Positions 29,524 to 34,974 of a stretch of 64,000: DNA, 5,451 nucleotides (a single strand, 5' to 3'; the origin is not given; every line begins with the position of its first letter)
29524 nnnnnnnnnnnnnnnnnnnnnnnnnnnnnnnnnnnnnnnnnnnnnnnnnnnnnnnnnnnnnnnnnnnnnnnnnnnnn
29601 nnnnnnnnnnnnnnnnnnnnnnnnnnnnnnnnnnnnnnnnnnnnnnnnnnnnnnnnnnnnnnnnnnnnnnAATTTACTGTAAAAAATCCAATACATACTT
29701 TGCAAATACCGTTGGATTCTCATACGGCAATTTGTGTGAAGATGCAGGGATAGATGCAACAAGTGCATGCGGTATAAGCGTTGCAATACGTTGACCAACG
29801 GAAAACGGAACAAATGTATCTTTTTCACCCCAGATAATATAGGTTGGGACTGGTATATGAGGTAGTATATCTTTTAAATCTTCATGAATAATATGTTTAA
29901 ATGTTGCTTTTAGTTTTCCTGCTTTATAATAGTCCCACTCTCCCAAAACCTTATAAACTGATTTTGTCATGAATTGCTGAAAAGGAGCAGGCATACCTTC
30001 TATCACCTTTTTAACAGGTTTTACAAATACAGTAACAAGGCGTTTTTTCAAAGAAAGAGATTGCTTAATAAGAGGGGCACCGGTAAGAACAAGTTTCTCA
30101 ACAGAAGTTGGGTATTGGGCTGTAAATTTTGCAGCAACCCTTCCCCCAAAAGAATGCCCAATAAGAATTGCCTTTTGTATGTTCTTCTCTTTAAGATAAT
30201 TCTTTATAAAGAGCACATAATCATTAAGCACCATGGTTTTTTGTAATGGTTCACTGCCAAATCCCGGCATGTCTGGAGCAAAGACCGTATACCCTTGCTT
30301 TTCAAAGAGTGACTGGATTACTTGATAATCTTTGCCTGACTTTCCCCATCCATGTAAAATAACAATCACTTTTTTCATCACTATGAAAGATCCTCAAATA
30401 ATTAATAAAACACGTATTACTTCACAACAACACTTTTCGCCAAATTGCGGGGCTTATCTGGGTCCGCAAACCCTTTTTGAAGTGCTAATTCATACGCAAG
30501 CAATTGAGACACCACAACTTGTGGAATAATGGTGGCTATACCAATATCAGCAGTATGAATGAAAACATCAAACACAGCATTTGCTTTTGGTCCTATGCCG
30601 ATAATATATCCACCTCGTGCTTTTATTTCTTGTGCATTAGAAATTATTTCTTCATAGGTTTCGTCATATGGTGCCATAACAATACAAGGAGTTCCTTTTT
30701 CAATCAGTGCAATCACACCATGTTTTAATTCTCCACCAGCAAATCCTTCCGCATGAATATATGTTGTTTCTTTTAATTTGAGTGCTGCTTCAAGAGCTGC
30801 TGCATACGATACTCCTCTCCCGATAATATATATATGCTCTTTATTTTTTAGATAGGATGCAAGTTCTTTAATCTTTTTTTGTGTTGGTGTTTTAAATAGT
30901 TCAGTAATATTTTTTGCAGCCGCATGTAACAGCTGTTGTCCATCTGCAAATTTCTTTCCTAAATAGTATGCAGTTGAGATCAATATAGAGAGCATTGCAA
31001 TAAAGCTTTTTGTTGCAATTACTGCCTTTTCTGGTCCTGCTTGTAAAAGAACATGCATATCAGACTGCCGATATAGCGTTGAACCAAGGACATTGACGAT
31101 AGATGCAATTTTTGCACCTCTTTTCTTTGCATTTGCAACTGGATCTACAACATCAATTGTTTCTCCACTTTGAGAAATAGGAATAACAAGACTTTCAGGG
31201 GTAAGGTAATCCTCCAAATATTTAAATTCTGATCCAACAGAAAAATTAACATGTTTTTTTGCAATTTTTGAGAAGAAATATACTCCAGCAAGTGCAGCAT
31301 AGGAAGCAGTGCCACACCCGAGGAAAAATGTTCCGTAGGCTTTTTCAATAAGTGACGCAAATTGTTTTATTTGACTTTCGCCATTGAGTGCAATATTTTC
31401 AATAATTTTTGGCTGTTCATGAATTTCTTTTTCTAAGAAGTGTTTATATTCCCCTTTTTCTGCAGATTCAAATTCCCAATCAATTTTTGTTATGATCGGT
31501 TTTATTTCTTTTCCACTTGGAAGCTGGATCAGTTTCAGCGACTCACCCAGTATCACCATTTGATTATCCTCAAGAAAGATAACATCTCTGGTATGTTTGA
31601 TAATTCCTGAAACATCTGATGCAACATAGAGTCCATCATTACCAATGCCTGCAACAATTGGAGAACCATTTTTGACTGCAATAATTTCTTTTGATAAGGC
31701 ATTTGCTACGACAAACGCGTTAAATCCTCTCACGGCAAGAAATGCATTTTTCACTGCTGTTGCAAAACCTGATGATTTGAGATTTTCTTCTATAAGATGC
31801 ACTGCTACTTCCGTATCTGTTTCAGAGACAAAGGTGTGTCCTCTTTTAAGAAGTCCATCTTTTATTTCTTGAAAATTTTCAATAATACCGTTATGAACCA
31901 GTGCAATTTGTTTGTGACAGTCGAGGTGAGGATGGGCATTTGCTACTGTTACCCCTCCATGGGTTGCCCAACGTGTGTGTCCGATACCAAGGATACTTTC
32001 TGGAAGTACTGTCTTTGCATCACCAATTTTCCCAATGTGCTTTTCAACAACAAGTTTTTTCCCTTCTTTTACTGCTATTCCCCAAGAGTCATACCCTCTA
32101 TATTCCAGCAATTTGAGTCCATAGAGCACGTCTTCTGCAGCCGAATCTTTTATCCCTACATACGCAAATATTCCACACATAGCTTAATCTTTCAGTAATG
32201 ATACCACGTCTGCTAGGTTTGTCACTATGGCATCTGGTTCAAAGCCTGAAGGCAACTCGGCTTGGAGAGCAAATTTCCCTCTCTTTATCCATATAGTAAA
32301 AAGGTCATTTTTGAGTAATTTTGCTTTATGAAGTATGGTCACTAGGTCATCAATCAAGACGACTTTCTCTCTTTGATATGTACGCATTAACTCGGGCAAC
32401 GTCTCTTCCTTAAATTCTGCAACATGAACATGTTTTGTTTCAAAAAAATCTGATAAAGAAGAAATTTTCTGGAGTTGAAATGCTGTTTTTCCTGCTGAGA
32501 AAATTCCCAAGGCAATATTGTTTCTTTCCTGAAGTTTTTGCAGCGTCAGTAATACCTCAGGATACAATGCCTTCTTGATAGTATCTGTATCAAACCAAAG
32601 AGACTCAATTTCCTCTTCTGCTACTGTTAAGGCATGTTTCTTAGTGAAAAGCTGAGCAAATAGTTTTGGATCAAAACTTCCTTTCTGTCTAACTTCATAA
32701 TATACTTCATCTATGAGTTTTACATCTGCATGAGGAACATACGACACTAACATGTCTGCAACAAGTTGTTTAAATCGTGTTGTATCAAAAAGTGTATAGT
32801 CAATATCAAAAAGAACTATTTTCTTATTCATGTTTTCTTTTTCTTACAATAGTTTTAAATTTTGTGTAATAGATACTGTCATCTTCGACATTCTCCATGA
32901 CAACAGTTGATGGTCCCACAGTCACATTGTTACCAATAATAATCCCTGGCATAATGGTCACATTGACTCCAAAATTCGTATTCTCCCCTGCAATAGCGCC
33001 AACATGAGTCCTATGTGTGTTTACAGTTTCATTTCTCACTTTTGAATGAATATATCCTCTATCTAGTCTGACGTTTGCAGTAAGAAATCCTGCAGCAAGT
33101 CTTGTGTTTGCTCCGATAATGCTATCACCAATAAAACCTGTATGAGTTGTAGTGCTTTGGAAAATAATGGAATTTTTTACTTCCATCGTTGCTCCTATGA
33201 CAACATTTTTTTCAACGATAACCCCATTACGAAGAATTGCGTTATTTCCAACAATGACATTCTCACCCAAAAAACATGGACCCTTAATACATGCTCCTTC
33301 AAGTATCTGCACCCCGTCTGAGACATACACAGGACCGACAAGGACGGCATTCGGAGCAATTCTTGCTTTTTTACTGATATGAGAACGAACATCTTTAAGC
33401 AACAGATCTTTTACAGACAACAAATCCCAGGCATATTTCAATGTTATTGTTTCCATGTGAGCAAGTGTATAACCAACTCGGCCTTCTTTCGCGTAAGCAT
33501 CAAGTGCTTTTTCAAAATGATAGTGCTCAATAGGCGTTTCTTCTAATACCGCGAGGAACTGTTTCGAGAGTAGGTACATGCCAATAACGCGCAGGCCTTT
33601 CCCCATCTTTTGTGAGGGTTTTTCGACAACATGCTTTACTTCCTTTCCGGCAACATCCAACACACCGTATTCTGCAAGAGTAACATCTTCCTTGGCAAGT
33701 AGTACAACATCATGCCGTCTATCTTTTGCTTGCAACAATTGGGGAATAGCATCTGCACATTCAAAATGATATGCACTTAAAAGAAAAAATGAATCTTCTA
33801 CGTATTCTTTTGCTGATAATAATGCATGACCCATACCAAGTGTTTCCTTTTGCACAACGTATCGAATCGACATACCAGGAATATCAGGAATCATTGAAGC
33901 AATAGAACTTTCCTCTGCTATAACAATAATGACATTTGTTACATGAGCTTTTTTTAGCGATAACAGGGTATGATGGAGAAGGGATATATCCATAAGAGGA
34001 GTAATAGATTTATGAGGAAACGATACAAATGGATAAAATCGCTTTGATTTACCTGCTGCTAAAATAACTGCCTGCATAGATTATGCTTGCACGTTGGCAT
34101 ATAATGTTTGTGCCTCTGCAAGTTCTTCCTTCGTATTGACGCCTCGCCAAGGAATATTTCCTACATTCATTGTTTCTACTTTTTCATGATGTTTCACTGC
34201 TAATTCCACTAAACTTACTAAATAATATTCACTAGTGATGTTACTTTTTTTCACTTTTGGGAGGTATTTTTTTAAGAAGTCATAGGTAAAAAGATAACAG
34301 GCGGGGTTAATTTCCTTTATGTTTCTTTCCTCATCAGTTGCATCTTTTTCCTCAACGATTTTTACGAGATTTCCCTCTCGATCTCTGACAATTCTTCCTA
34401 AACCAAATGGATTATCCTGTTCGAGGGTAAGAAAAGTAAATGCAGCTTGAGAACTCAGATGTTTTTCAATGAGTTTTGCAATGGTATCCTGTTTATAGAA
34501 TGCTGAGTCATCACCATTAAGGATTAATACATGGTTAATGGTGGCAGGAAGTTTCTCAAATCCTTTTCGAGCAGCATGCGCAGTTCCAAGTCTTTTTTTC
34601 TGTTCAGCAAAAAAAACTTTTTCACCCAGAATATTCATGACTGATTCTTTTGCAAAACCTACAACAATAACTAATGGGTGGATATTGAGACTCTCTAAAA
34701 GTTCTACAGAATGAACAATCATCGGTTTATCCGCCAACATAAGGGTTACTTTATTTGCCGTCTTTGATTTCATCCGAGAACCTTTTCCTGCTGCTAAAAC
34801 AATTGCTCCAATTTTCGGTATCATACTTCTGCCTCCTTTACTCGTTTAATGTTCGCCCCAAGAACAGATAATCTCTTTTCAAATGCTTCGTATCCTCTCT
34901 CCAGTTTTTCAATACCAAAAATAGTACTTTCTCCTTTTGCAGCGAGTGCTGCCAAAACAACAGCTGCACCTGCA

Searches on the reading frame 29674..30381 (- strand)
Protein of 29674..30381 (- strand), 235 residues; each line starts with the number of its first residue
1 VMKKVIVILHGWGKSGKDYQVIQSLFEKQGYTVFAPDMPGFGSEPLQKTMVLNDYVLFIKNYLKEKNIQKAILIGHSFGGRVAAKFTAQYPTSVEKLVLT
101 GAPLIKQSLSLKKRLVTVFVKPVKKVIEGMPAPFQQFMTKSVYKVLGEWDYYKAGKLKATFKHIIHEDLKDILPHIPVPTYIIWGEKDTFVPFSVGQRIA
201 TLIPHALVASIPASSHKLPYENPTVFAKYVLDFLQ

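Call 58: search_protein_families(library=pfam, proteins=[window:29674-30381:-], max_evalue=0.001)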
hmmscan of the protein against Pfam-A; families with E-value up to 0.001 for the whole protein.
window:29674-30381:- (235 aa): 11 families
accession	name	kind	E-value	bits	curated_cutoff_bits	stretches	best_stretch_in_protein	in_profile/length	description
PF00561.26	Abhydrolase_1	-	2.9e-27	96.4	25.8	1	5-223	2-245/245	alpha/beta hydrolase fold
PF12146.15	Hydrolase_4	-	6.5e-22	78.4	27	1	3-221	4-237/239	Serine aminopeptidase, S33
PF12697.13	Abhydrolase_6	-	3.3e-18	67.6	26.3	1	6-228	1-216/217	Alpha/beta hydrolase family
PF07819.20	PGAP1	-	2e-07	31.5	24.3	1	47-120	67-145/233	PGAP1-like alpha/beta domain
PF01738.24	DLH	-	3.2e-05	24.1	21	0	4-39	14-50/217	Dienelactone hydrolase family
PF20408.4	Abhydrolase_11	-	0.00017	21.9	27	0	52-109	61-114/193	Alpha/beta hydrolase domain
PF10230.15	LIDHydrolase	-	0.00019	21.7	27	0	57-158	70-180/262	Lipid-droplet associated hydrolase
PF06821.19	Ser_hydrolase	-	0.00028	21.3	22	0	7-115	2-103/172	Serine hydrolase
PF12695.13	Abhydrolase_5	-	0.00033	20.9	27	0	19-108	15-95/164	Alpha/beta hydrolase family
PF06342.18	DUF1057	-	0.00039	20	21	1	6-118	38-153/297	Alpha/beta hydrolase of unknown function (DUF1057)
PF05577.18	Peptidase_S28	-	0.00058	19.2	25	1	48-105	89-149/434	Serine carboxypeptidase S28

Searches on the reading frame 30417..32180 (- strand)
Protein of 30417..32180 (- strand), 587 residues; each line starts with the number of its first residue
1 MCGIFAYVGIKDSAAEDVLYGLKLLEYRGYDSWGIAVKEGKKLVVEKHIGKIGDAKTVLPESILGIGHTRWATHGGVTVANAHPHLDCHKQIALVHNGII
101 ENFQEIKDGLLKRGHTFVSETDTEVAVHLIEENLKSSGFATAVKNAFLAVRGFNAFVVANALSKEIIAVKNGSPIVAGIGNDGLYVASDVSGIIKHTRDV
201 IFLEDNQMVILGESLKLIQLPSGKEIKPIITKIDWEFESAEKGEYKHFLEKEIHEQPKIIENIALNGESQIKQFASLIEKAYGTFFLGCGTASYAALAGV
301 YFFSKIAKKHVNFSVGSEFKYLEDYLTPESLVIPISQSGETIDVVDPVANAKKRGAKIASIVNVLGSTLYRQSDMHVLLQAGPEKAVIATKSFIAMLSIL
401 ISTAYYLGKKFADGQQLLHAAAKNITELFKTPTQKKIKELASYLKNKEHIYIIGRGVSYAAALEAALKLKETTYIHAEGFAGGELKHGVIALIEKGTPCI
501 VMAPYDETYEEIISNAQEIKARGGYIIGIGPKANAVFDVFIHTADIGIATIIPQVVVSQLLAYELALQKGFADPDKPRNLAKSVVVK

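Call 58: search_protein_families(library=pfam, proteins=[window:30417-32180:-], max_evalue=0.001)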
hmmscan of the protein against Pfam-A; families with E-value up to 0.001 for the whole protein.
window:30417-32180:- (587 aa): 5 families
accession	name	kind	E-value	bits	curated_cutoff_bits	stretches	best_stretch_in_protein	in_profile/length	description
PF01380.27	SIS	-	2.9e-44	150.5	25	2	284-400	8-125/131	SIS domain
PF13522.11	GATase_6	-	9.6e-17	61.7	27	1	59-189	7-130/130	Glutamine amidotransferase domain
PF13537.11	GATase_7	-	2e-12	47.6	25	1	81-192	12-120/123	Glutamine amidotransferase domain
PF13230.11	GATase_4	-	2.5e-05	23.8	23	1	61-141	70-148/272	Glutamine amidotransferases class-II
PF13580.11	SIS_2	-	0.00019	21.9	27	0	326-361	101-136/138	SIS domain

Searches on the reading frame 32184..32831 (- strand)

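Call 58: search_protein_families(library=pfam, proteins=[window:32184-32831:-], max_evalue=0.001)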
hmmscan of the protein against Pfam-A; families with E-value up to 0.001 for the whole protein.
window:32184-32831:- (215 aa): 1 family
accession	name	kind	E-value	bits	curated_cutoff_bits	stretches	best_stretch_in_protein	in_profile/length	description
PF00702.32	Hydrolase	-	0.00019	22.3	26.4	1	4-152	2-167/191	haloacid dehalogenase-like hydrolase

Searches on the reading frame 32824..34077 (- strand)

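Call 58: search_protein_families(library=pfam, proteins=[window:32824-34077:-], max_evalue=0.001)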
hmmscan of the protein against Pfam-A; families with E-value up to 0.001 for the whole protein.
window:32824-34077:- (417 aa): 6 families
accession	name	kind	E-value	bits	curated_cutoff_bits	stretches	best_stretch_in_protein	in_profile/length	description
PF00483.29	NTP_transferase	-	9.7e-19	68.3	21.2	1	3-204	2-218/245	Nucleotidyl transferase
PF00132.30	Hexapep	-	3.9e-16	58.4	27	2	268-296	2-30/36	Bacterial transferase hexapeptide (six repeats)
PF25084.1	LbH_EIF2B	-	5.9e-13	49.2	54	2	231-300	38-105/105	EIF2B subunit epsilon LbH domain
PF12804.13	NTP_transf_3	-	2.7e-08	34.6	27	1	3-130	1-124/160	MobA-like NTP transferase domain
PF14602.12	Hexapep_2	-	7.1e-08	32.5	27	1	364-388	5-27/34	Hexapeptide repeat of succinyl-transferase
PF25087.1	GMPPB_C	-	2.4e-05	24.4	39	0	269-306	12-49/110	GMPPB C-terminal domain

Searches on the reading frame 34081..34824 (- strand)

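Call 58: search_protein_families(library=pfam, proteins=[window:34081-34824:-], max_evalue=0.001)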
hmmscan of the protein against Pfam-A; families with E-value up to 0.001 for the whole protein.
window:34081-34824:- (247 aa): 4 families
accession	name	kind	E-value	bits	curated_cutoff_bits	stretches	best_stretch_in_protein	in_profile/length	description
PF00483.29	NTP_transferase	-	2e-17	64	21.2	1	7-243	2-243/245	Nucleotidyl transferase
PF12804.13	NTP_transf_3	-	7.6e-16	59.1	27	1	7-135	1-124/160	MobA-like NTP transferase domain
PF01128.25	IspD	-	2.7e-08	34.3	27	1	7-129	3-125/221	2-C-methyl-D-erythritol 4-phosphate cytidylyltransferase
PF02348.25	CTP_transf_3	-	0.00014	22.1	22.6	1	16-141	6-121/217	Cytidylyltransferase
